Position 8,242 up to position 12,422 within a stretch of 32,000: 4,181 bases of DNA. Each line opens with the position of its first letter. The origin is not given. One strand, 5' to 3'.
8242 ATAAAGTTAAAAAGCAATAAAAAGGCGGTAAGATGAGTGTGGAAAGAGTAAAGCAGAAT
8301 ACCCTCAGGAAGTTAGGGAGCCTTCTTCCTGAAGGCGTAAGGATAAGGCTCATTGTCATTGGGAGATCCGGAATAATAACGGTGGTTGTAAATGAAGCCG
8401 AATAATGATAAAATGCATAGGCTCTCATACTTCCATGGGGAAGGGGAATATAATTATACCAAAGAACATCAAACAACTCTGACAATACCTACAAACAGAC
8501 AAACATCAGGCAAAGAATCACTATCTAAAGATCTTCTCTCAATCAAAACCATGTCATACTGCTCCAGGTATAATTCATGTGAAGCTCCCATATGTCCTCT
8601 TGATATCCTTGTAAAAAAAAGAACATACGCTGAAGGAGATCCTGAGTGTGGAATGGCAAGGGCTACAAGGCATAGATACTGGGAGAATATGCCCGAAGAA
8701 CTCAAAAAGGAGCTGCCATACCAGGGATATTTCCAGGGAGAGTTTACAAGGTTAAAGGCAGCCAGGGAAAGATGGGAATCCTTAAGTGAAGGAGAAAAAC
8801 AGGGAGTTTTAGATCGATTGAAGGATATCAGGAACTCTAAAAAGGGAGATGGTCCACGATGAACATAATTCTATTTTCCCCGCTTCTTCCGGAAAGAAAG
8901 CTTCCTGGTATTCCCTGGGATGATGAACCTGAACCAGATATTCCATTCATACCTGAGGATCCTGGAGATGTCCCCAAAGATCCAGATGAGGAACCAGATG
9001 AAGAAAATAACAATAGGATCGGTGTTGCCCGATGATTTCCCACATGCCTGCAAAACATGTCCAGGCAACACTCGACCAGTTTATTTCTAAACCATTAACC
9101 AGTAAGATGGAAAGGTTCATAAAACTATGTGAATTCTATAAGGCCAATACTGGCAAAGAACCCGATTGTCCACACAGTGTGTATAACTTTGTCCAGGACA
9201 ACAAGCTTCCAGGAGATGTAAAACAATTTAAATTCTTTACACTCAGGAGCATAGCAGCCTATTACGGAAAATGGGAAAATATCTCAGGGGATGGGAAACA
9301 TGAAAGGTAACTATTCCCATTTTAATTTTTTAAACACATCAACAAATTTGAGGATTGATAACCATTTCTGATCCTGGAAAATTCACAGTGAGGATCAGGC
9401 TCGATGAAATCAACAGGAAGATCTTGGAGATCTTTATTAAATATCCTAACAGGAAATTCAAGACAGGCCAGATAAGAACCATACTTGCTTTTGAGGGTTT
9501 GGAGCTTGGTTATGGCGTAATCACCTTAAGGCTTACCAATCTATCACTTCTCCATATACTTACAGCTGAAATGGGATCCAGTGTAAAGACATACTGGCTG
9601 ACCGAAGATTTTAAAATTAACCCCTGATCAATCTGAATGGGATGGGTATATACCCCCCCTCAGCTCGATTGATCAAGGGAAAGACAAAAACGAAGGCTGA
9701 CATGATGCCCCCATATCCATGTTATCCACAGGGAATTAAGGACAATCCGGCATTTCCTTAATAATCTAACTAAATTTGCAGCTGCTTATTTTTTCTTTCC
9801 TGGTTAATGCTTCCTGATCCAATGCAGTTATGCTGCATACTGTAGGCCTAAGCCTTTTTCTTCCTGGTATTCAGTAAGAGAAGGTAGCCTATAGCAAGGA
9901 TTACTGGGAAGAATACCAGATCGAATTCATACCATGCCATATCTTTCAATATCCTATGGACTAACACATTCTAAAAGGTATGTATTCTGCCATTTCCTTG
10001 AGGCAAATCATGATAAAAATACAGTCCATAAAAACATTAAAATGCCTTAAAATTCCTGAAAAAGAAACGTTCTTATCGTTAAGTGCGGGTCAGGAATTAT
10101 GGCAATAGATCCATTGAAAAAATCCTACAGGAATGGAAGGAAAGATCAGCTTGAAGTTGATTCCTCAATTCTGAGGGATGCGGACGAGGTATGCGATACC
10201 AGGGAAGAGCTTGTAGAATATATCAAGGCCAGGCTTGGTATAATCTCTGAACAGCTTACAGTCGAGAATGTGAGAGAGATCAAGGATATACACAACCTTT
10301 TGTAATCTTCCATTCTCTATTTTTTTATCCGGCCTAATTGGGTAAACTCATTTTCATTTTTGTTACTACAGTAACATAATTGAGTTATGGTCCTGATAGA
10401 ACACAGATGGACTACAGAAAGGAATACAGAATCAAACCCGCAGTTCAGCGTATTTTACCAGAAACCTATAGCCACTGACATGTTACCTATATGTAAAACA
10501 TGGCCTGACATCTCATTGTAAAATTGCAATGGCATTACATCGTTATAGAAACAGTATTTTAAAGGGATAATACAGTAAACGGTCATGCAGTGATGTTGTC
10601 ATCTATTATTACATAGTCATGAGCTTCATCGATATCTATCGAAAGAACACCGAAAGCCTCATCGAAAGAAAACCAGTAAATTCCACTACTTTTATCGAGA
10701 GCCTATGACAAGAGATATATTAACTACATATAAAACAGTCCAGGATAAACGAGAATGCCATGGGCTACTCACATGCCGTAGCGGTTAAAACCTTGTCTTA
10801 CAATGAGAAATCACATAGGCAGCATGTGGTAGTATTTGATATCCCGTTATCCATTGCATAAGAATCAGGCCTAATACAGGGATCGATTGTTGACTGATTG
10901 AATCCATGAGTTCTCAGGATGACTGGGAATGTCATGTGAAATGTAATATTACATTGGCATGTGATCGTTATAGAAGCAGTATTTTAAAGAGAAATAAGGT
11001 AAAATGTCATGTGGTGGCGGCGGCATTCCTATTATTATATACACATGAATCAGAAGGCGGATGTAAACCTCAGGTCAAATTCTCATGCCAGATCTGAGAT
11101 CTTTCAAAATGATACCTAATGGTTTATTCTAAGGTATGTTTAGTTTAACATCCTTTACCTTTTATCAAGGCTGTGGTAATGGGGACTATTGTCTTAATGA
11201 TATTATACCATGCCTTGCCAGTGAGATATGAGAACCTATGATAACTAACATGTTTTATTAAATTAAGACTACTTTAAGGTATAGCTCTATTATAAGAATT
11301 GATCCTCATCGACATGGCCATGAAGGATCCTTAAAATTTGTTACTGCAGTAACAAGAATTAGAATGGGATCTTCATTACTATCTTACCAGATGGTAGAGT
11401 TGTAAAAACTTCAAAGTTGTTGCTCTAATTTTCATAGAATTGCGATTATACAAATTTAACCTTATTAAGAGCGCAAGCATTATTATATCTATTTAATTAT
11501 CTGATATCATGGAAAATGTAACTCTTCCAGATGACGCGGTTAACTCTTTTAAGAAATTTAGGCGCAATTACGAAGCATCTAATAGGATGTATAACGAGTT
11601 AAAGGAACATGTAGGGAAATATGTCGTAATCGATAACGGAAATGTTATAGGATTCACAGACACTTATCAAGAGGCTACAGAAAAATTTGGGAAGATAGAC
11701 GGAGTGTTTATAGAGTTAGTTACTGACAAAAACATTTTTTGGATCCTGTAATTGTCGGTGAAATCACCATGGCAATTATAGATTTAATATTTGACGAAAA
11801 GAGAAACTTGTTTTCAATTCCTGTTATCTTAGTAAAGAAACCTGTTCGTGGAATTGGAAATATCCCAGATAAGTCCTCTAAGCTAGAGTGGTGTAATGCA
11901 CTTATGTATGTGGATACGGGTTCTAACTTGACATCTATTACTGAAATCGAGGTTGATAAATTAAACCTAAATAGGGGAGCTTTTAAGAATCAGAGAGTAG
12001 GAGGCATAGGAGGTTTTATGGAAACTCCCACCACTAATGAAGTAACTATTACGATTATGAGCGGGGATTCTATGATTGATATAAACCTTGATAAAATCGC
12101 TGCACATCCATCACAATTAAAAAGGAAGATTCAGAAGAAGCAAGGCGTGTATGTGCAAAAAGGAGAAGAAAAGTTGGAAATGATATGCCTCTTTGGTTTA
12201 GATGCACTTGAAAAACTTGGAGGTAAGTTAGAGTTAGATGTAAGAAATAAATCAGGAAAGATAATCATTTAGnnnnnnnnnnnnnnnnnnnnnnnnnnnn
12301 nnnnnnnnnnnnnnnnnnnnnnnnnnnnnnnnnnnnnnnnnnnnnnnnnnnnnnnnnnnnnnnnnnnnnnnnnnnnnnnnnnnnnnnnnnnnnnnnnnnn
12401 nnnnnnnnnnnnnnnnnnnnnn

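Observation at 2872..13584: Apparently intact ~10.6-kb integrative element in tRNA-Gly(CCC)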

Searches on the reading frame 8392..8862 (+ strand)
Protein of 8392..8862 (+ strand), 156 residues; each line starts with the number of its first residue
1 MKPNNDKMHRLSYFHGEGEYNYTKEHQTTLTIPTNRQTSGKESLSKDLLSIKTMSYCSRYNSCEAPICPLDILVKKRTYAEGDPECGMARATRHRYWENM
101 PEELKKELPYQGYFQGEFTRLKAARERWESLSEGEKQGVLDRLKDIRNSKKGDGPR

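Call 7: search_protein_families(library=pfam, max_evalue=0.01, proteins=[window:8392-8862:+])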
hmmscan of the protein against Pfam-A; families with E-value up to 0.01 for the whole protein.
window:8392-8862:+ (156 aa): 0 families

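Call 18: search_protein_families(library=phrogs, max_evalue=0.01, proteins=[window:8392-8862:+])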
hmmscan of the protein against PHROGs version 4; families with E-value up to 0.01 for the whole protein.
window:8392-8862:+ (156 aa): 0 families

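Call 40: search_protein_families(library=padloc, max_evalue=0.01, proteins=[window:8392-8862:+])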
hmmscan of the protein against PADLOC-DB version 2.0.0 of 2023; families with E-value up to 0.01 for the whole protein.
window:8392-8862:+ (156 aa): 0 families

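Call 41: search_protein_families(library=ncbifam, max_evalue=0.01, proteins=[window:8392-8862:+])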
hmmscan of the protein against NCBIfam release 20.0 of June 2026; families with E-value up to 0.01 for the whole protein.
window:8392-8862:+ (156 aa): 0 families

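Call 93: search_protein_families(library=pfam, max_evalue=5, proteins=[window:8392-8862:+])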
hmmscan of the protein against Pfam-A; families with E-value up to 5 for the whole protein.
window:8392-8862:+ (156 aa): 1 family
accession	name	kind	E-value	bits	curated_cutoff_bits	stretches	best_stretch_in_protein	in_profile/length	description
PF13376.11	OmdA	-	0.055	13.9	25.6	1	114-146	8-40/60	Bacteriocin-protection, YdeI or OmpD-Associated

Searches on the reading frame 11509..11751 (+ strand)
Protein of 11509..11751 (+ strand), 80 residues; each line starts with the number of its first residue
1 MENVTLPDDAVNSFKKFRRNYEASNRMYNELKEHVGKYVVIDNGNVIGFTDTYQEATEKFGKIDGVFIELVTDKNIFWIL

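Call 8: search_protein_families(library=pfam, max_evalue=0.01, proteins=[window:11509-11751:+])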
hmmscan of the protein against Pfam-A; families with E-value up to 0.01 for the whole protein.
window:11509-11751:+ (80 aa): 1 family
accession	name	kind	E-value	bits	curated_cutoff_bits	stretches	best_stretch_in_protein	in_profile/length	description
PF18929.5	DUF5678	-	1.2e-11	44.6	23.2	1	30-74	2-49/49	Family of unknown function (DUF5678)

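Call 19: search_protein_families(library=phrogs, max_evalue=0.01, proteins=[window:11509-11751:+])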
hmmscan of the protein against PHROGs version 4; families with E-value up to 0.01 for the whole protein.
window:11509-11751:+ (80 aa): 1 family
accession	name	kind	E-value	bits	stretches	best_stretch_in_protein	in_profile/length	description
phrog_19836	-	unknown function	0.005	17.5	1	26-63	3-40/63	-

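Call 40: search_protein_families(library=padloc, max_evalue=0.01, proteins=[window:11509-11751:+])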
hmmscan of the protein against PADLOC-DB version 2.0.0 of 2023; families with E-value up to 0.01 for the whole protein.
window:11509-11751:+ (80 aa): 0 families

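Call 41: search_protein_families(library=ncbifam, max_evalue=0.01, proteins=[window:11509-11751:+])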
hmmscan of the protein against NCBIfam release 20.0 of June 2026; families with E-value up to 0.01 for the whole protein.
window:11509-11751:+ (80 aa): 0 families

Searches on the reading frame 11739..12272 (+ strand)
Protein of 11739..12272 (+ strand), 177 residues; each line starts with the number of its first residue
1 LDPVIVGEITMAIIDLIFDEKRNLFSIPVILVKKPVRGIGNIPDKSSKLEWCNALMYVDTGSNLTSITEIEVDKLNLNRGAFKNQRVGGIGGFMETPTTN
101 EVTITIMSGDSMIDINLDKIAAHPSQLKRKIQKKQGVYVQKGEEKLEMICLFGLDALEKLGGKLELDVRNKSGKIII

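Call 8: search_protein_families(library=pfam, max_evalue=0.01, proteins=[window:11739-12272:+])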
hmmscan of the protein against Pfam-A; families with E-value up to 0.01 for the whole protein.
window:11739-12272:+ (177 aa): 2 families
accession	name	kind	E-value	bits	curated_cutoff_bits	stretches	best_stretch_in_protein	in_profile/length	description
PF13975.11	gag-asp_proteas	-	0.0077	17.2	28.2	0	56-100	12-57/92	gag-polyprotein putative aspartyl protease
PF13650.11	Asp_protease_2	-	0.0081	17.3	24.3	0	56-106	12-63/90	Aspartyl protease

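Call 19: search_protein_families(library=phrogs, max_evalue=0.01, proteins=[window:11739-12272:+])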
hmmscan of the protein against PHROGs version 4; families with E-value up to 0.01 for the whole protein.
window:11739-12272:+ (177 aa): 0 families

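Call 40: search_protein_families(library=padloc, max_evalue=0.01, proteins=[window:11739-12272:+])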
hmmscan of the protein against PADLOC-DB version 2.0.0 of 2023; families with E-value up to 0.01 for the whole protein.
window:11739-12272:+ (177 aa): 0 families

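Call 41: search_protein_families(library=ncbifam, max_evalue=0.01, proteins=[window:11739-12272:+])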
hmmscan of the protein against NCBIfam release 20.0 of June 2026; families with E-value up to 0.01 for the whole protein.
window:11739-12272:+ (177 aa): 0 families

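Call 78: find_homologous_proteins(query=window:11739-12272:+, max_evalue=0.001)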
Query window:11739-12272:+ (177 aa): 11 proteins with E <= 0.001 among 79 candidates.
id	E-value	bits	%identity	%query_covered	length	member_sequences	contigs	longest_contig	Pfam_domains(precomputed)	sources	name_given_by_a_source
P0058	8.8e-109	379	99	100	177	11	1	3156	-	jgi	jgi:hypothetical protein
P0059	3.2e-92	325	91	94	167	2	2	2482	-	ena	-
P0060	1.2e-71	258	71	94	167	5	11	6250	-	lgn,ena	-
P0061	4.6e-64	233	68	94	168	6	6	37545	-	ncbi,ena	-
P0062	1.2e-59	219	64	94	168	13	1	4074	-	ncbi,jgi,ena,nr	ncbi:MAG: hypothetical protein MPI47_07930 [Cuniculiplasma sp.]|jgi:hypothetical protein|nr:hypothet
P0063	2.9e-59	217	61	94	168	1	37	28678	-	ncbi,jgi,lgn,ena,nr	ncbi:MAG: hypothetical protein M1285_01745 [Candidatus Thermoplasmatota archaeon]|jgi:hypothetical p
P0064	4.1e-57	210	57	94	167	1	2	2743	-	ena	-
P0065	1.0e-52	196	57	94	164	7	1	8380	PF13650.12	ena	-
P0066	1.6e-46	176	54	94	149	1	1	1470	PF13975.12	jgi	jgi:hypothetical protein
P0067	1.1e-40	157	60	68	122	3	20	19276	-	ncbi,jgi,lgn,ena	jgi:hypothetical protein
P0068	1.2e-40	157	70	60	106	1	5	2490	-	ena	-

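Call 81: find_encoding_contigs(protein=P0061, flank=10000, max_places=3)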
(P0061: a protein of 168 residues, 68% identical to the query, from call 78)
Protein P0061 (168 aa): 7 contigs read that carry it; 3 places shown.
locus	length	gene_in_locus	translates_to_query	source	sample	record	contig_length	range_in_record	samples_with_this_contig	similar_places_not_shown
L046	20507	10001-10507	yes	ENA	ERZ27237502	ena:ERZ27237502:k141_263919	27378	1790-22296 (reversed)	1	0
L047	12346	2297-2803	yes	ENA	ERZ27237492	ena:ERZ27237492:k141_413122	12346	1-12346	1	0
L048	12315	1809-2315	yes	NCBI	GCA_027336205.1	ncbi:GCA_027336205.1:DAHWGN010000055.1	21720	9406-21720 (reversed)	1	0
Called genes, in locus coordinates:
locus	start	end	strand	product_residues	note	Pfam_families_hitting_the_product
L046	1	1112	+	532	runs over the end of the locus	PF00437:T2SSE, PF27713:UCP018868 (faint), PF23989:PilB3_C (weak)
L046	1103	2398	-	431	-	PF00999:Na_H_Exchanger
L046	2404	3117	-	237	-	PF02540:NAD_synthase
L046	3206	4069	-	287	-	PF00763:THF_DHG_CYH, PF02882:THF_DHG_CYH_C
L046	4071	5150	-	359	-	PF08240:ADH_N, PF16912:Glu_dehyd_C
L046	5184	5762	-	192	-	PF00925:GTP_cyclohydro2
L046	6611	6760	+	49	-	-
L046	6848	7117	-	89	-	-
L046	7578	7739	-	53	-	-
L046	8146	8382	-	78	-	-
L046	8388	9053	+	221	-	PF03587:EMG1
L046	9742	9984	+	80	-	-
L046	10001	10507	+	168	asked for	-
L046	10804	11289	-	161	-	PF00589:Phage_integrase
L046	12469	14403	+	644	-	PF02518:HATPase_c, PF00204:DNA_gyraseB, PF01751:Toprim, PF00986:DNA_gyraseB_C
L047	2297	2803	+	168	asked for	-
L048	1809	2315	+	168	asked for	-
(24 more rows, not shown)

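Call 82: find_encoding_contigs(protein=P0063, flank=10000, max_places=4)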
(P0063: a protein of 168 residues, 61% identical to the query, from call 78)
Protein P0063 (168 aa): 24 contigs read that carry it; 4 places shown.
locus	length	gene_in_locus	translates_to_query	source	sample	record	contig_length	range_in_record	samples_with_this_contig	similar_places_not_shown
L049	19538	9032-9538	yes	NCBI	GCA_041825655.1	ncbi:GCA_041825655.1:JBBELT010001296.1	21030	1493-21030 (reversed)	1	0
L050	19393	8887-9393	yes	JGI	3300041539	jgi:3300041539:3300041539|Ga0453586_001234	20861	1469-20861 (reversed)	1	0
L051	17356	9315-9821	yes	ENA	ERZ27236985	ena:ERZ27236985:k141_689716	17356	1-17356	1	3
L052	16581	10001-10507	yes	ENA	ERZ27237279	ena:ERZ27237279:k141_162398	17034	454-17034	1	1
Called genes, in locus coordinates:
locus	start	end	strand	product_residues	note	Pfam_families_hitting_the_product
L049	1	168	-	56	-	?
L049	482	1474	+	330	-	PF00248:Aldo_ket_red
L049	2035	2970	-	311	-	-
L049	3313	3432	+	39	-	-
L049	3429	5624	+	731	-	PF08706:D5_N (faint), PF19263:DUF5906 (weak), PF03288:Pox_D5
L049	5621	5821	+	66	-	-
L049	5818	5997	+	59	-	-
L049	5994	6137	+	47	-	-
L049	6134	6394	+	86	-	-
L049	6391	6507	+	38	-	-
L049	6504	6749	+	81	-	-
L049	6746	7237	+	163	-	-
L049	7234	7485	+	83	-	-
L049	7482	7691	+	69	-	-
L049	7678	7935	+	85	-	-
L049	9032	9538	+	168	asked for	-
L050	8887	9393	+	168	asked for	-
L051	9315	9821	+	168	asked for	-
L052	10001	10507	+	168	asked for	-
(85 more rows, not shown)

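Call 84: predict_structure(alignment_id=A4)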
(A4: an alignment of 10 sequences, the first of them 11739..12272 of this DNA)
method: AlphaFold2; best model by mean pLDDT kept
length: 177 residues; sequences in the alignment: 10
mean_pLDDT: 36.4   pTM: 0.34
mean pLDDT of the five models: 36.4, 35.6, 34.9, 32.8, 32.5
residues with pLDDT >= 90: 0; 70-90: 0; 50-70: 20; < 50: 157
segments of 3 or more residues with pLDDT < 50: 1-102, 105-113, 118-156, 158-161
pLDDT, mean of each block of 10 residues (from residue 1): 29 34 31 32 29 29 32 39 28 32 45 48 32 33 35 47 53 53
secondary structure, 60 per line:
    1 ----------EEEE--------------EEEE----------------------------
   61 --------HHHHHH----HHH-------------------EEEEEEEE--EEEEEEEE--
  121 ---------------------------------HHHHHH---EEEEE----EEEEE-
elements in order: E11-14 E29-32 H69-74 E101-108 E111-118 H154-159 E163-167 E172-176
